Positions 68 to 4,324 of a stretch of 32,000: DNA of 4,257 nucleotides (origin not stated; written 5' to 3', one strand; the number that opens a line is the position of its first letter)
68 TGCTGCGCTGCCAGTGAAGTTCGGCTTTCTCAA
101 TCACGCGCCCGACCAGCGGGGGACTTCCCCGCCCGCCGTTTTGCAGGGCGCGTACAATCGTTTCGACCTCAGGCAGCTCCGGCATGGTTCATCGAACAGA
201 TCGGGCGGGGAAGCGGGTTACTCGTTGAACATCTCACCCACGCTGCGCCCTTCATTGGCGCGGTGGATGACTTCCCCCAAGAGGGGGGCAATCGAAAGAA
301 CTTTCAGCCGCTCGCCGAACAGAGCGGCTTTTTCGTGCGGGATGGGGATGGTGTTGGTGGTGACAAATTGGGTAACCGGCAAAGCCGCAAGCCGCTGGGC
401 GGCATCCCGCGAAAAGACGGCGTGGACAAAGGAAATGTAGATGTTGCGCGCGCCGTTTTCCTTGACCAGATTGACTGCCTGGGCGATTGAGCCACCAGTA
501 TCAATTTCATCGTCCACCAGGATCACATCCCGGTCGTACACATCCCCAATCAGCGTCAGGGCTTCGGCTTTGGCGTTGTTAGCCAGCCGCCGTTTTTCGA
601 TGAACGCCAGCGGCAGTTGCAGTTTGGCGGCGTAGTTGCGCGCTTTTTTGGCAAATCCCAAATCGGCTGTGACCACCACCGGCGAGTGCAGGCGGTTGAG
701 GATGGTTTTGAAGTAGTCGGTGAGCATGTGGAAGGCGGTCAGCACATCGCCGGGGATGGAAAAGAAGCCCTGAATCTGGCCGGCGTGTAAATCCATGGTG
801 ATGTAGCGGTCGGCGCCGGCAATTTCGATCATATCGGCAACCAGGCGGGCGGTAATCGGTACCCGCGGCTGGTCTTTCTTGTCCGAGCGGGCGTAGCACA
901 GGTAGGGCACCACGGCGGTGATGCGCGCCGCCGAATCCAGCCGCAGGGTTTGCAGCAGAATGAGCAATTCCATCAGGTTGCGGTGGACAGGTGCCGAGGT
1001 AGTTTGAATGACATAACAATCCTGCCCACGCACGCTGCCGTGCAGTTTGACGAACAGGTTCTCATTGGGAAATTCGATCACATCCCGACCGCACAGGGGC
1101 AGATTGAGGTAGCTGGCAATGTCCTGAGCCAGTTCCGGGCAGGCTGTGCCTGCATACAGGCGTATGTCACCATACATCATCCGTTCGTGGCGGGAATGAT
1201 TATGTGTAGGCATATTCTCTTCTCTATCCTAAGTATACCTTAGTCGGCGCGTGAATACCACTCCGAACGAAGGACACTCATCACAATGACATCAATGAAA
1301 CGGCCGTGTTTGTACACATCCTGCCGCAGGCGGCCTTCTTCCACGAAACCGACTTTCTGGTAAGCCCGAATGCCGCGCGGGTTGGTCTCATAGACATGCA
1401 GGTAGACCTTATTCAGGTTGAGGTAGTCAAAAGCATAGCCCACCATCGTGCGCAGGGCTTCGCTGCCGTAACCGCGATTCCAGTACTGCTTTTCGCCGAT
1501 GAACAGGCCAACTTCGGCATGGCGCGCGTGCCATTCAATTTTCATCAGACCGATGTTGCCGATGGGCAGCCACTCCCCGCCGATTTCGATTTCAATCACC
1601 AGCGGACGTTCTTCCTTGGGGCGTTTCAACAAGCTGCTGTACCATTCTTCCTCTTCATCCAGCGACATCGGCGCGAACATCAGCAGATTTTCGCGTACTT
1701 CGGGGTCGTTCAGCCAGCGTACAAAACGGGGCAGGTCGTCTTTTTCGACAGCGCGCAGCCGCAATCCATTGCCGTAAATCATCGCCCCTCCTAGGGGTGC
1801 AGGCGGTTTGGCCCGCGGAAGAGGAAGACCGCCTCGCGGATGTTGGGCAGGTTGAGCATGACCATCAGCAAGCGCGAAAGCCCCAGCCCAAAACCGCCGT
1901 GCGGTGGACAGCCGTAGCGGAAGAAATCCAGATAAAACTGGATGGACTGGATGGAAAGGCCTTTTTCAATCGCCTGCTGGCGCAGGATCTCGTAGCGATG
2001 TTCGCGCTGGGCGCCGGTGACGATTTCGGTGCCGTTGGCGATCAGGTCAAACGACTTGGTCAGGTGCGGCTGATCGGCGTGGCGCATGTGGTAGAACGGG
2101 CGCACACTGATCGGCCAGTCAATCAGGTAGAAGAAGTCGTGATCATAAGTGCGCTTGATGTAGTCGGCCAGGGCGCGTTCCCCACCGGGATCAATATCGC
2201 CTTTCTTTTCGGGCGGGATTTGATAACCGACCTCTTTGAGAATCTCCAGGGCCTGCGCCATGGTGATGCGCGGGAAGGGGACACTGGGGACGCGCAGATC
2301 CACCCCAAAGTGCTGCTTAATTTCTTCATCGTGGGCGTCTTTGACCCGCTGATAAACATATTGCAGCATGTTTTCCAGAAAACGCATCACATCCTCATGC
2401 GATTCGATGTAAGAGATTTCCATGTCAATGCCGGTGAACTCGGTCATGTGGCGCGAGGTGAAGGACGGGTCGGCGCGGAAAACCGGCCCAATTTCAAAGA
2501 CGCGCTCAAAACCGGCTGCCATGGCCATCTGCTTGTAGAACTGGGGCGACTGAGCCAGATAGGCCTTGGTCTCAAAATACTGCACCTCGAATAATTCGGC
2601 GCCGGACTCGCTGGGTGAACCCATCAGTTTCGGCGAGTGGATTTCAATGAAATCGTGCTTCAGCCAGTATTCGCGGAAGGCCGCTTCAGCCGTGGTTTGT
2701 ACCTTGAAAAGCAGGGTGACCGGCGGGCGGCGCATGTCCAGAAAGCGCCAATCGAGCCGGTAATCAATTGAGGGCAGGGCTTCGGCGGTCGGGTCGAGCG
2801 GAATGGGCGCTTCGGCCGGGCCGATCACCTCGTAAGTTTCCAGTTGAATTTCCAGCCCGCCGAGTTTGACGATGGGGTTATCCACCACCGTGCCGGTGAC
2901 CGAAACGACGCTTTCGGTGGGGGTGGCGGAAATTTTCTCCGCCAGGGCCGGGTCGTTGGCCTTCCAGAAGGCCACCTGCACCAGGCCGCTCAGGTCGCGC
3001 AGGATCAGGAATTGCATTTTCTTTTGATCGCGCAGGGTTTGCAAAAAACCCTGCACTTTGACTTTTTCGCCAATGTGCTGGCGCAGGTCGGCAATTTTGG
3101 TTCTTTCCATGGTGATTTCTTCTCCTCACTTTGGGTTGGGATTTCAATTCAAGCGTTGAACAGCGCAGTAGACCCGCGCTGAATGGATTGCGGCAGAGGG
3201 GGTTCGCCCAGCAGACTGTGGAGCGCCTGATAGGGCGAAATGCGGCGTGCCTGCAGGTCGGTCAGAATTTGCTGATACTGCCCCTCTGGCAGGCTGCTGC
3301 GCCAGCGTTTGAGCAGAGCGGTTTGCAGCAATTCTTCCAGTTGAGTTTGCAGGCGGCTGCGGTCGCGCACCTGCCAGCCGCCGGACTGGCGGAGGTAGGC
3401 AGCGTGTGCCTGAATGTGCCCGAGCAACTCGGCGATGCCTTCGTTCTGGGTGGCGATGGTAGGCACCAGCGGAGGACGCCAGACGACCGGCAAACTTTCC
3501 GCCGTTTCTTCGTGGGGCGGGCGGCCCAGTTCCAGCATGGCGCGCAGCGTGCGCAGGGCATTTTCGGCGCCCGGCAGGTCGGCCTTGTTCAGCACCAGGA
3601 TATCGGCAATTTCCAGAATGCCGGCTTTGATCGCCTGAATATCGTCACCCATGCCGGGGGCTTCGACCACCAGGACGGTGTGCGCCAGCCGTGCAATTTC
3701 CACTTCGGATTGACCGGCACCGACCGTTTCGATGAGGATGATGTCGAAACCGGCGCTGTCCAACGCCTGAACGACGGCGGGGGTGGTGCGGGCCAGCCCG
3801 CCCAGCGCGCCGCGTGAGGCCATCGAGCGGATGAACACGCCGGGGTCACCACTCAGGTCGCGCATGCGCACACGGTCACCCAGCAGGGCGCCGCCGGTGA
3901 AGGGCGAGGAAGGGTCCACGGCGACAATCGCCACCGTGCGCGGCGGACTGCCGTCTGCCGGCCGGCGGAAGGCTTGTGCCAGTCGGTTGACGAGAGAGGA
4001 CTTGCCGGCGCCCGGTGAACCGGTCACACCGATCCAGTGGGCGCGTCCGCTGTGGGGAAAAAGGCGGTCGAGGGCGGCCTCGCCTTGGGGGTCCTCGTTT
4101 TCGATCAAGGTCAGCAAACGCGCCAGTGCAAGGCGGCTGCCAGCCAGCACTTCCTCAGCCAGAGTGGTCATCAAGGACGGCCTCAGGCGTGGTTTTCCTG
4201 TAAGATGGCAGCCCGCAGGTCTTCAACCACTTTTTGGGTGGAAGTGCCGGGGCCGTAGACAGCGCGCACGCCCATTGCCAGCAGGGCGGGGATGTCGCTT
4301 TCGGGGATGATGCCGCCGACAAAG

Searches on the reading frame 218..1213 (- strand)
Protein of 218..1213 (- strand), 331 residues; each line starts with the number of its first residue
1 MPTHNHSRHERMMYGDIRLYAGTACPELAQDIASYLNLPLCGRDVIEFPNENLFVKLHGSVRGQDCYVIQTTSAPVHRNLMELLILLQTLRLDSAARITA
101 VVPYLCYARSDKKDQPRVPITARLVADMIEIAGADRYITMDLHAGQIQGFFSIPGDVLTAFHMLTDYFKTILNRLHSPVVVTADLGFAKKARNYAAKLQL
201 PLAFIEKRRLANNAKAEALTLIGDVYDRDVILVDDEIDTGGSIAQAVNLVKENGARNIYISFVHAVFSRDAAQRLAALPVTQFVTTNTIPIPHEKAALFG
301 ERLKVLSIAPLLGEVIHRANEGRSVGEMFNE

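Call 74: search_protein_families(library=pfam, proteins=[window:218-1213:-], max_evalue=0.001)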
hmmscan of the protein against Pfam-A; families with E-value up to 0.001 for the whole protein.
window:218-1213:- (331 aa): 4 families
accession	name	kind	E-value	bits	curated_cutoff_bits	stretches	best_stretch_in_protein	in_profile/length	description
PF13793.12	Pribosyltran_N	-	2.1e-41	140.9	25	1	18-133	2-117/117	N-terminal domain of ribose phosphate pyrophosphokinase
PF14572.12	Pribosyl_synth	-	4.7e-23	82.5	27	1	217-329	73-183/184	Phosphoribosyl synthetase-associated domain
PF00156.33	Pribosyltran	-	4.4e-09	36.3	26.3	1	176-263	29-123/158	Phosphoribosyl transferase domain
PF14681.12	UPRTase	-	5.8e-07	29.6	27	1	204-285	97-179/206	Uracil phosphoribosyltransferase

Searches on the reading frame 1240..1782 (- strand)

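Call 74: search_protein_families(library=pfam, proteins=[window:1240-1782:-], max_evalue=0.001)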
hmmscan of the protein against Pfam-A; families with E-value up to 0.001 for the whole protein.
window:1240-1782:- (180 aa): 5 families
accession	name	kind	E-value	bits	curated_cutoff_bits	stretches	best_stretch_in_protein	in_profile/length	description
PF13302.13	Acetyltransf_3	-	1.1e-27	97.8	25.4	1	7-147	2-138/138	Acetyltransferase (GNAT) domain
PF00583.31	Acetyltransf_1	-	8.5e-14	52.3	20.7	1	42-146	17-116/116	Acetyltransferase (GNAT) family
PF13523.12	Acetyltransf_8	-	1.9e-10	41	27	1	90-151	81-142/145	Acetyltransferase (GNAT) domain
PF13420.13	Acetyltransf_4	-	1.3e-09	38.7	24.3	1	9-166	1-154/155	Acetyltransferase (GNAT) domain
PF13508.13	Acetyltransf_7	-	0.00093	20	27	0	74-148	15-84/84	Acetyltransferase (GNAT) domain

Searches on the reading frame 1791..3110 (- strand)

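Call 74: search_protein_families(library=pfam, proteins=[window:1791-3110:-], max_evalue=0.001)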
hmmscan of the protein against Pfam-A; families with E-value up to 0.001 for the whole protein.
window:1791-3110:- (439 aa): 2 families
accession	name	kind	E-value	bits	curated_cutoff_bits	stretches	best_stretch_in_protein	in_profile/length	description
PF00152.25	tRNA-synt_2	-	3.5e-84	282.9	25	1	116-429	3-303/308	tRNA synthetases class II (D, K and N)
PF01336.31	tRNA_anti-codon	-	1.1e-11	44.9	27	1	17-96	1-75/75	OB-fold nucleic acid binding domain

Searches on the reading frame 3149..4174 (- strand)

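Call 74: search_protein_families(library=pfam, proteins=[window:3149-4174:-], max_evalue=0.001)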
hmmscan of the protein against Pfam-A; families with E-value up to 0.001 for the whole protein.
window:3149-4174:- (341 aa): 4 families
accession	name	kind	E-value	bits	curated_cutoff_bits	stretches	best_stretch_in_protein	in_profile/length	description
PF03308.22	MeaB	-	2.4e-90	302.7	23.1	1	17-292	1-269/273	Methylmalonyl Co-A mutase-associated GTPase MeaB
PF02492.25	cobW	-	1.9e-08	34.5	20.7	1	136-213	75-168/180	CobW/HypB/UreG, nucleotide-binding domain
PF13191.12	AAA_16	-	7e-05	23.8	32.6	1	40-80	19-63/167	AAA ATPase domain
PF01926.29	MMR_HSR1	-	8.2e-05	23.1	21.9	1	48-172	2-85/113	50S ribosome-binding GTPase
